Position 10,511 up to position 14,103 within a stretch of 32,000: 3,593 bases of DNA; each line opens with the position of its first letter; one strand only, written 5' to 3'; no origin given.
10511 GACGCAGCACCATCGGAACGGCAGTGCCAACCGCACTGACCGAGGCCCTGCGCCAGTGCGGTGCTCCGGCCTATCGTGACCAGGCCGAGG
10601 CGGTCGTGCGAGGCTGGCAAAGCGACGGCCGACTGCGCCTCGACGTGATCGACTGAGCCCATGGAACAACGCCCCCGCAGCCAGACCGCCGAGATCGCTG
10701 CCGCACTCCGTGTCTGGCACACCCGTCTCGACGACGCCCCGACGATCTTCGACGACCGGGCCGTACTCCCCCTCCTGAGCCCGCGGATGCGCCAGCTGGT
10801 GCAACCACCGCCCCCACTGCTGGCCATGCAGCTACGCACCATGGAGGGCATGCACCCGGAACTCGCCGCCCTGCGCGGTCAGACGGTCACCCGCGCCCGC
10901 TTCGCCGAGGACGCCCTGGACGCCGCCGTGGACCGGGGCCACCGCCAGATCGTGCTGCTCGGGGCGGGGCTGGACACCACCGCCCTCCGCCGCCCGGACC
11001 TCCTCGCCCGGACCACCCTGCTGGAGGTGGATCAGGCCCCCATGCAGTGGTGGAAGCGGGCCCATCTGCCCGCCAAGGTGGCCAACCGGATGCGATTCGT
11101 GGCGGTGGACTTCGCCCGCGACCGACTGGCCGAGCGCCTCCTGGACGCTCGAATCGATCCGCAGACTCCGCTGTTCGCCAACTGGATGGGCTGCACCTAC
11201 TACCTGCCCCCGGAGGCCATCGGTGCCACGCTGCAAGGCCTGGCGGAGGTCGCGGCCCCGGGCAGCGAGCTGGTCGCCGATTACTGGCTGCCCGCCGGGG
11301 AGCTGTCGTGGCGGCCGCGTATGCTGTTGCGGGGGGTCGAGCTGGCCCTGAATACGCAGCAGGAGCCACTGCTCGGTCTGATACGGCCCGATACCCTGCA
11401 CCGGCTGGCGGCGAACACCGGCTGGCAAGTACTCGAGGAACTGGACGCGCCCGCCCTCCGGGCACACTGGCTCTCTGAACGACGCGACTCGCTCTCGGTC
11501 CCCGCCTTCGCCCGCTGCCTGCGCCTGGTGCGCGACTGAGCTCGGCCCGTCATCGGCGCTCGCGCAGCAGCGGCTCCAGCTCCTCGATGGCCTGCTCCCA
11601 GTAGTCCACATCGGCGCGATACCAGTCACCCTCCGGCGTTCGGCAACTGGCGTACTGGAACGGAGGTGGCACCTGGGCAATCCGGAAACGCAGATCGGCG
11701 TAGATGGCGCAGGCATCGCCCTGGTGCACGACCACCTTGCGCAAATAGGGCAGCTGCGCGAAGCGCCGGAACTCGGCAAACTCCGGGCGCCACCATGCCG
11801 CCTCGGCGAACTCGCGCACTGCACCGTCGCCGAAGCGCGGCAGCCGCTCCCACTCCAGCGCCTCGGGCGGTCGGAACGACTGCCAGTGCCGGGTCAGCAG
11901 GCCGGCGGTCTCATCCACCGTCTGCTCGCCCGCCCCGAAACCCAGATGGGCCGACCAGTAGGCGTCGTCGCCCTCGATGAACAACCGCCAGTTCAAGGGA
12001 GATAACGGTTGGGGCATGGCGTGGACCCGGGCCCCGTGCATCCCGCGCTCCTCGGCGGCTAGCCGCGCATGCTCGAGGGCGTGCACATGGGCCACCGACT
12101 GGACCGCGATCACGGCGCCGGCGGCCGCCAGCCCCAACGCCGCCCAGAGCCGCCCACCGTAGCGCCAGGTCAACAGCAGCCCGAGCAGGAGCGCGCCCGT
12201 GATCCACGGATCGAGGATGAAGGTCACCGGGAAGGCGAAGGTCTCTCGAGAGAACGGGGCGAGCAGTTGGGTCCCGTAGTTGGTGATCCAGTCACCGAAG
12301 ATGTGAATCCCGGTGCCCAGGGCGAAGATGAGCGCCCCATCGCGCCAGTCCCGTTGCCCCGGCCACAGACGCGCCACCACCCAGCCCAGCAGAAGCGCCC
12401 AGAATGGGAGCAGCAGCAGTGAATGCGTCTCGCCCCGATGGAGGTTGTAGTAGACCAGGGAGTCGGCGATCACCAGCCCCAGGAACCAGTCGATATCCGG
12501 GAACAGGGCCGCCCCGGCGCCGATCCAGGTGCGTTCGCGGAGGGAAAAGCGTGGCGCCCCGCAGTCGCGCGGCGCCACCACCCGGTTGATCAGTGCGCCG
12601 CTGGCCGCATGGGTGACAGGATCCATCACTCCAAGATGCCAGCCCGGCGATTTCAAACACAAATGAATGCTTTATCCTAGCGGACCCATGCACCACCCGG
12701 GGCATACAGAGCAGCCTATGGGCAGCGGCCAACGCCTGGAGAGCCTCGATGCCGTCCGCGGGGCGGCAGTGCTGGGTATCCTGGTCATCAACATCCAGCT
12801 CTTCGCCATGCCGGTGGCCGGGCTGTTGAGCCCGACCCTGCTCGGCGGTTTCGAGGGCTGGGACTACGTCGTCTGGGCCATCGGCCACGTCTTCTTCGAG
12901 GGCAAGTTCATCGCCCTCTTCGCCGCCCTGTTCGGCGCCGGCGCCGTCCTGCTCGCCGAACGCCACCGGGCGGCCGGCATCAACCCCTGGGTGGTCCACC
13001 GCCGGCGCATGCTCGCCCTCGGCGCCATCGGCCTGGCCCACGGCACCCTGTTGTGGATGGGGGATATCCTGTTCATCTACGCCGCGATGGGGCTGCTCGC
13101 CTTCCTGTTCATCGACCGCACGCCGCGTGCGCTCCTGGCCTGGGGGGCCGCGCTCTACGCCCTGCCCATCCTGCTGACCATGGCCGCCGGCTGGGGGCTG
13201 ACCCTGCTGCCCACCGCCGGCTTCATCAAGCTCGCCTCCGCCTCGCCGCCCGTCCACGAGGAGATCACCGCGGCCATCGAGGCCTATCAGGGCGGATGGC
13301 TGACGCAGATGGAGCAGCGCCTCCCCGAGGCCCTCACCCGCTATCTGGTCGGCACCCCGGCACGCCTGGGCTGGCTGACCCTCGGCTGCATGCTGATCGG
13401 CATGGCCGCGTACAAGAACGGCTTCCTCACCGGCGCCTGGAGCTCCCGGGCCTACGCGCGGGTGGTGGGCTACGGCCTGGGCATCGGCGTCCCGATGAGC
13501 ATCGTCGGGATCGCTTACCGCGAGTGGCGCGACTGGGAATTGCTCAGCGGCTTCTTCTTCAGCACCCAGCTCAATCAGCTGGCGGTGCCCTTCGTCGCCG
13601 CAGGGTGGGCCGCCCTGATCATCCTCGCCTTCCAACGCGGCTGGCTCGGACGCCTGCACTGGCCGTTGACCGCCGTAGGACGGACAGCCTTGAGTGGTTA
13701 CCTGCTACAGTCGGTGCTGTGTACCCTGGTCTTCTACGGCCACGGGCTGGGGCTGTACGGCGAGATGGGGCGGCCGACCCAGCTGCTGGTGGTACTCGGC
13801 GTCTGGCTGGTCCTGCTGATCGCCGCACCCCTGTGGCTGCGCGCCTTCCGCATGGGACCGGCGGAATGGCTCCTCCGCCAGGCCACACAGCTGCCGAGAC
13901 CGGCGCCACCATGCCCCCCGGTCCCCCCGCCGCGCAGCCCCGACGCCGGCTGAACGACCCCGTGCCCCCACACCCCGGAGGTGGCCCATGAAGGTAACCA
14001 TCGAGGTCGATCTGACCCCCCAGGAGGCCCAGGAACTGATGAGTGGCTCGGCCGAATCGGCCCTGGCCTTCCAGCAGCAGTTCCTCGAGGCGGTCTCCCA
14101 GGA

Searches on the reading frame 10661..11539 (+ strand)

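Call 15: search_protein_families(library=pfam, proteins=[window:10661-11539:+], max_evalue=0.00001)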
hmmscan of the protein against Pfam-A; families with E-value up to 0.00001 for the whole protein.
window:10661-11539:+ (292 aa): 1 family
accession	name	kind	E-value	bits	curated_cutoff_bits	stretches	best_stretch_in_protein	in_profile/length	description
PF04072.20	LCM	-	2.8e-43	148.4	22.3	1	10-194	1-186/187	Leucine carboxyl methyltransferase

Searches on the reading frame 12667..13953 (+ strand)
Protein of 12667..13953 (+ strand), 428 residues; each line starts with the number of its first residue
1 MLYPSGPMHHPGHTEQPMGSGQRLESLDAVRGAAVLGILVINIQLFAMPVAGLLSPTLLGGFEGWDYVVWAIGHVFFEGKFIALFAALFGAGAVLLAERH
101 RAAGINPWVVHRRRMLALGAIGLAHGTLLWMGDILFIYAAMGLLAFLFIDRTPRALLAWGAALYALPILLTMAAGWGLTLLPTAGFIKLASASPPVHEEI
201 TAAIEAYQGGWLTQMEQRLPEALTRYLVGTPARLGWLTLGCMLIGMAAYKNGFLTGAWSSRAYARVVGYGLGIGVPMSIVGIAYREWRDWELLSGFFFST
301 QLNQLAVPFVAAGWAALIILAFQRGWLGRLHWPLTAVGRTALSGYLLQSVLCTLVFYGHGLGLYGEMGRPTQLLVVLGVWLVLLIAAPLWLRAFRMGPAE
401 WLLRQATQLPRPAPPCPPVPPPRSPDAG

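Call 15: search_protein_families(library=pfam, proteins=[window:12667-13953:+], max_evalue=0.00001)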
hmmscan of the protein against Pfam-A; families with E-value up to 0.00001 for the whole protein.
window:12667-13953:+ (428 aa): 1 family
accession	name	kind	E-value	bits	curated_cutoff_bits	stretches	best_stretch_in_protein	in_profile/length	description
PF04235.18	DUF418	-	1.2e-42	146.1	23.6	1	248-408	1-161/163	Protein of unknown function (DUF418)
